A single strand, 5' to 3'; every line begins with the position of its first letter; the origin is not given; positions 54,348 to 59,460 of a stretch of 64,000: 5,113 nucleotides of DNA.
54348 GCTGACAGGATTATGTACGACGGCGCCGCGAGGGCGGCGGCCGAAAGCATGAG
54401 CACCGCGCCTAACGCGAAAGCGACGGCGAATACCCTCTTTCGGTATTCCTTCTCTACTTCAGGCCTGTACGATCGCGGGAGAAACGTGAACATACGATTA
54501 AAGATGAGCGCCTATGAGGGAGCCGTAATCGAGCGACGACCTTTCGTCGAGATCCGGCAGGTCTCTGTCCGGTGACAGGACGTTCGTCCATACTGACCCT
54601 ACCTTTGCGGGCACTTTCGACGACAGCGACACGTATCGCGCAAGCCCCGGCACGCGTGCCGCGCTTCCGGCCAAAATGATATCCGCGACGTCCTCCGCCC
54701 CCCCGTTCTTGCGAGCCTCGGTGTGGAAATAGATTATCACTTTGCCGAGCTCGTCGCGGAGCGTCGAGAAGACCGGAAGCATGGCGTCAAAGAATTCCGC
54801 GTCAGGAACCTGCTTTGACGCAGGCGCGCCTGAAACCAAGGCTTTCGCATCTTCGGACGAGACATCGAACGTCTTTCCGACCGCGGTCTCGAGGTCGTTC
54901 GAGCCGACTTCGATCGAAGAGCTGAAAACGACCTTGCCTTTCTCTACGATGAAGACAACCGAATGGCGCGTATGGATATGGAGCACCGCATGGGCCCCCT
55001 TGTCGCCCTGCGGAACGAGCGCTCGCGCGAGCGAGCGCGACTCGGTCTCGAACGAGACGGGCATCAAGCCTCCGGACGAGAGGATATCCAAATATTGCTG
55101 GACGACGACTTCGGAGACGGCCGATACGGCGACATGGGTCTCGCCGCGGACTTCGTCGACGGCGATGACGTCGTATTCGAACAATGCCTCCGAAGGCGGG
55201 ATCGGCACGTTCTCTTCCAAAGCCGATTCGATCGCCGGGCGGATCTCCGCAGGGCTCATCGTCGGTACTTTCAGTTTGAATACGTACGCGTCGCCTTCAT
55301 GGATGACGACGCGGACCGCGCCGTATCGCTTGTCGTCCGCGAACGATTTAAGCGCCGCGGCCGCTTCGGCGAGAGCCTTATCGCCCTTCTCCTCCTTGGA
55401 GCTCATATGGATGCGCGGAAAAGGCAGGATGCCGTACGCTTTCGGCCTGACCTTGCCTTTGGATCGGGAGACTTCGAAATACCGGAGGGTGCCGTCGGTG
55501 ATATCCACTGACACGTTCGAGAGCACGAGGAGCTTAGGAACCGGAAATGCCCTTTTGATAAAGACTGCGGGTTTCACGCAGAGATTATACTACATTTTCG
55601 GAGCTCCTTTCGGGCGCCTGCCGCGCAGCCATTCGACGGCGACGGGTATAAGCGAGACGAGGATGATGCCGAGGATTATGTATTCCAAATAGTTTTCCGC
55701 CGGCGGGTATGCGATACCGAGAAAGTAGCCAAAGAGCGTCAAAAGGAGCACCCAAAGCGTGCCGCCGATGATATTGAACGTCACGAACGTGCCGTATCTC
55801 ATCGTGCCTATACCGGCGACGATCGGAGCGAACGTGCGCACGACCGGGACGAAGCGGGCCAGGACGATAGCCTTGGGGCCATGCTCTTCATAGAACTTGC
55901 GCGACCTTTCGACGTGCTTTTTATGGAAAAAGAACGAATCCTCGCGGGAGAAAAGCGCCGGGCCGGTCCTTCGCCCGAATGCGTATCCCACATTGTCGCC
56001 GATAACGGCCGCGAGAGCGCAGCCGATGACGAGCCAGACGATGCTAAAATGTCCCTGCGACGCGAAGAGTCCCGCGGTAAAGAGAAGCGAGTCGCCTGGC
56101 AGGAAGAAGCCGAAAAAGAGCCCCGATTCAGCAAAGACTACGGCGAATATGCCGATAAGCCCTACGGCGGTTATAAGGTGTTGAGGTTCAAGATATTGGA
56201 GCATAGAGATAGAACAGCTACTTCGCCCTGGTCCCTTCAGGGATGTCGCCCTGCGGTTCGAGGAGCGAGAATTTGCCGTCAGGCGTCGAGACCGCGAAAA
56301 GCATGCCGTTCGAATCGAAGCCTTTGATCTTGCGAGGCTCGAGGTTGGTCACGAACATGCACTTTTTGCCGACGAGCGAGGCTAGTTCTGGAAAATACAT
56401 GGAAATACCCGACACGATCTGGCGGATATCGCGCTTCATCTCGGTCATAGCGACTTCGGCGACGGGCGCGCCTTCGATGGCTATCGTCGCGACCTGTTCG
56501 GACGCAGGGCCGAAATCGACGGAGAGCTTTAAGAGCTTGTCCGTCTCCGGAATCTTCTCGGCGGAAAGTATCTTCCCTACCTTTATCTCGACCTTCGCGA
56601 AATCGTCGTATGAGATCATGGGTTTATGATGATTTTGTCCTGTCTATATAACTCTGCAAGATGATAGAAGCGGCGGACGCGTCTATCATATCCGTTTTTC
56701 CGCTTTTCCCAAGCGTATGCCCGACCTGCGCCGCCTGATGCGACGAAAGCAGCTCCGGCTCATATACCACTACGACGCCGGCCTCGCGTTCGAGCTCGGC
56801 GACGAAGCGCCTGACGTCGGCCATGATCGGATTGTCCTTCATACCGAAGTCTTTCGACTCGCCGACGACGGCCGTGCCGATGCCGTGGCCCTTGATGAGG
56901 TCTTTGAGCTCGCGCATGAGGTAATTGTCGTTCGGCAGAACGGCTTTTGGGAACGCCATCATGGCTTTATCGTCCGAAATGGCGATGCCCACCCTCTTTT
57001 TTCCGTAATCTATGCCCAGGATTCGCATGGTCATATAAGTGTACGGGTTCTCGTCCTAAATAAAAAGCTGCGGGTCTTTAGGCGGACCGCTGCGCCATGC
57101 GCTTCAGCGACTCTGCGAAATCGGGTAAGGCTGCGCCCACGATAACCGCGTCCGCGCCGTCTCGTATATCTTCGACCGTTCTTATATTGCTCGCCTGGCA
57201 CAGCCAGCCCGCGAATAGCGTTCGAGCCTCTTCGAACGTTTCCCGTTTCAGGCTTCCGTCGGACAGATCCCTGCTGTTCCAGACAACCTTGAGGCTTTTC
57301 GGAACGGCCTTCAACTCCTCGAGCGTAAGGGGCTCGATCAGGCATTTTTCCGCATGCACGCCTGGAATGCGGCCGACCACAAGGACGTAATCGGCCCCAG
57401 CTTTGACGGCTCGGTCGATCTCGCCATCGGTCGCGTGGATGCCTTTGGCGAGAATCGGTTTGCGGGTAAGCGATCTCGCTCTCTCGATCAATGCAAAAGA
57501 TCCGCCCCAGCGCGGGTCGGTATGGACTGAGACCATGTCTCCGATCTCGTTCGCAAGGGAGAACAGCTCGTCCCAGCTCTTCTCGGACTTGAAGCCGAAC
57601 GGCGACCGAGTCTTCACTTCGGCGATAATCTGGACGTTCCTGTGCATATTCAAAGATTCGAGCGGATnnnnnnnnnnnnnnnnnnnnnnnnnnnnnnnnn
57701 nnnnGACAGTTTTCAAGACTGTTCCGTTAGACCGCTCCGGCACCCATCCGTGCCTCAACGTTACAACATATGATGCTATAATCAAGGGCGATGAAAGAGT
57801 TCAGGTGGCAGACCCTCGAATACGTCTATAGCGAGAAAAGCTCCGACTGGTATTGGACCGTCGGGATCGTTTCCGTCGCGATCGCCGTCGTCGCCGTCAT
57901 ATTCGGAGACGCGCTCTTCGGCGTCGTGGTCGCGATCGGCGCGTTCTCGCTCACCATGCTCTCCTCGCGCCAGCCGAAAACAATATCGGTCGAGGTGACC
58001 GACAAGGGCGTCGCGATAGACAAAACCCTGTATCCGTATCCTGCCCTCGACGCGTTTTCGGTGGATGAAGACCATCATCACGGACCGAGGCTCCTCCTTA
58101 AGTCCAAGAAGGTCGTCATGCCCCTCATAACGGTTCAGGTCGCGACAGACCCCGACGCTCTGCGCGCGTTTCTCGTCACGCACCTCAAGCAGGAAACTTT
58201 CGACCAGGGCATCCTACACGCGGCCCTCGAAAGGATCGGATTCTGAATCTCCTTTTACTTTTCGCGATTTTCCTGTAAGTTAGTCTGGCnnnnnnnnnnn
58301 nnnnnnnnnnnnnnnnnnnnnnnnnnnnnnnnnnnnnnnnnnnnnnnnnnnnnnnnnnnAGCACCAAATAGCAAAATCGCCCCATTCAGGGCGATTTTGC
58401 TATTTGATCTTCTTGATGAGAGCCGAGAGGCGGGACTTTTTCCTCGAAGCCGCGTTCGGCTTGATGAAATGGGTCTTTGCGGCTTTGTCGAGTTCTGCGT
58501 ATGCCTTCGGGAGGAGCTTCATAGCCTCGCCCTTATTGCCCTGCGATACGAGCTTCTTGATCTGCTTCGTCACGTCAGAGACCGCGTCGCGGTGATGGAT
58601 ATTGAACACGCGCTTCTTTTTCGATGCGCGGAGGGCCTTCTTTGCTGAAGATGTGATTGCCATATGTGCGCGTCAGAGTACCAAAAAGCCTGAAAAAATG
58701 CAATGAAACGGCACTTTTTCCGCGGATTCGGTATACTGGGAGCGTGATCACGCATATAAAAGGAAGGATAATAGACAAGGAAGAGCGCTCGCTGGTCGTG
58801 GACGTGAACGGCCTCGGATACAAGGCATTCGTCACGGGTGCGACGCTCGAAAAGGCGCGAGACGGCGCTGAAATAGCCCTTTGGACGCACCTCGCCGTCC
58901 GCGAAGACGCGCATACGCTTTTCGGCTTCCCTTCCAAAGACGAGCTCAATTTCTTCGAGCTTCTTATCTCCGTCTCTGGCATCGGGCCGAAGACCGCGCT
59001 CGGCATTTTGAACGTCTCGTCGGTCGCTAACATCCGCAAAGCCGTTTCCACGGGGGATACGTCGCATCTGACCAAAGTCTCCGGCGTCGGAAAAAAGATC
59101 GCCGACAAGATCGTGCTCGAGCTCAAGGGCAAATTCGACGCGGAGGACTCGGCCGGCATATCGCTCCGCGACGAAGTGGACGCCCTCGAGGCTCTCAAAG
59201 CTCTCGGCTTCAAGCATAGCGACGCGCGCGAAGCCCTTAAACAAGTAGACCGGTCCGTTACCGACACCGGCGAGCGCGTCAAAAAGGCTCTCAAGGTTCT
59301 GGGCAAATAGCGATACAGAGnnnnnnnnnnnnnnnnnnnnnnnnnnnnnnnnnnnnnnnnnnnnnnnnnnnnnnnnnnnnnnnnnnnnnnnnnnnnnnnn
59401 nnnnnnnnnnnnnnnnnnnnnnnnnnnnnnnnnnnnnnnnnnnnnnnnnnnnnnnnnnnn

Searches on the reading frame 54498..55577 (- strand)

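Call 15: search_protein_families(library=pfam, proteins=[window:54498-55577:-], max_evalue=0.001)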
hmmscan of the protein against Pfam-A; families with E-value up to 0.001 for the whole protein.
window:54498-55577:- (359 aa): 1 family
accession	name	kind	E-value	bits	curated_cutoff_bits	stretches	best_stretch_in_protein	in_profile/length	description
PF11104.14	PilM_2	-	8.3e-17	61.6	27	1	24-331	2-309/340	Type IV pilus assembly protein PilM;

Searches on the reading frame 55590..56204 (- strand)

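Call 15: search_protein_families(library=pfam, proteins=[window:55590-56204:-], max_evalue=0.001)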
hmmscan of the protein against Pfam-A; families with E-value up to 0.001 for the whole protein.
window:55590-56204:- (204 aa): 1 family
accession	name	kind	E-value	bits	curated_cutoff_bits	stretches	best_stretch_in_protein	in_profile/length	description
PF09335.16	VTT_dom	-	1.9e-19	70.8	33.9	1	35-160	1-122/123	VTT domain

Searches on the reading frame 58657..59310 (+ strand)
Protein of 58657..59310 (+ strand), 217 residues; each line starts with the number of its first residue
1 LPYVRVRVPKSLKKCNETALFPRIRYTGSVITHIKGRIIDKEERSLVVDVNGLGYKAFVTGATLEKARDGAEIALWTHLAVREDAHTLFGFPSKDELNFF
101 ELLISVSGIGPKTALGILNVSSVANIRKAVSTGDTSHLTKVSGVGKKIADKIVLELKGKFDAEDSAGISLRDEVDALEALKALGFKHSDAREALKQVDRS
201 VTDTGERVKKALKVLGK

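Call 56: search_protein_families(library=ncbifam, proteins=[window:58657-59310:+], max_evalue=0.00001)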
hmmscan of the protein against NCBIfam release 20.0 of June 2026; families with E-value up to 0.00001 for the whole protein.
window:58657-59310:+ (217 aa): 2 families
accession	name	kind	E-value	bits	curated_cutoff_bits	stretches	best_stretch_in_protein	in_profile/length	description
TIGR00084.2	ruvA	equivalog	2.6e-56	190.5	85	1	31-213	2-202/202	Holliday junction branch migration protein RuvA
NF011194.0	PRK14600.1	equivalog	2.3e-27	95.9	180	1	31-216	2-187/188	Holliday junction branch migration protein RuvA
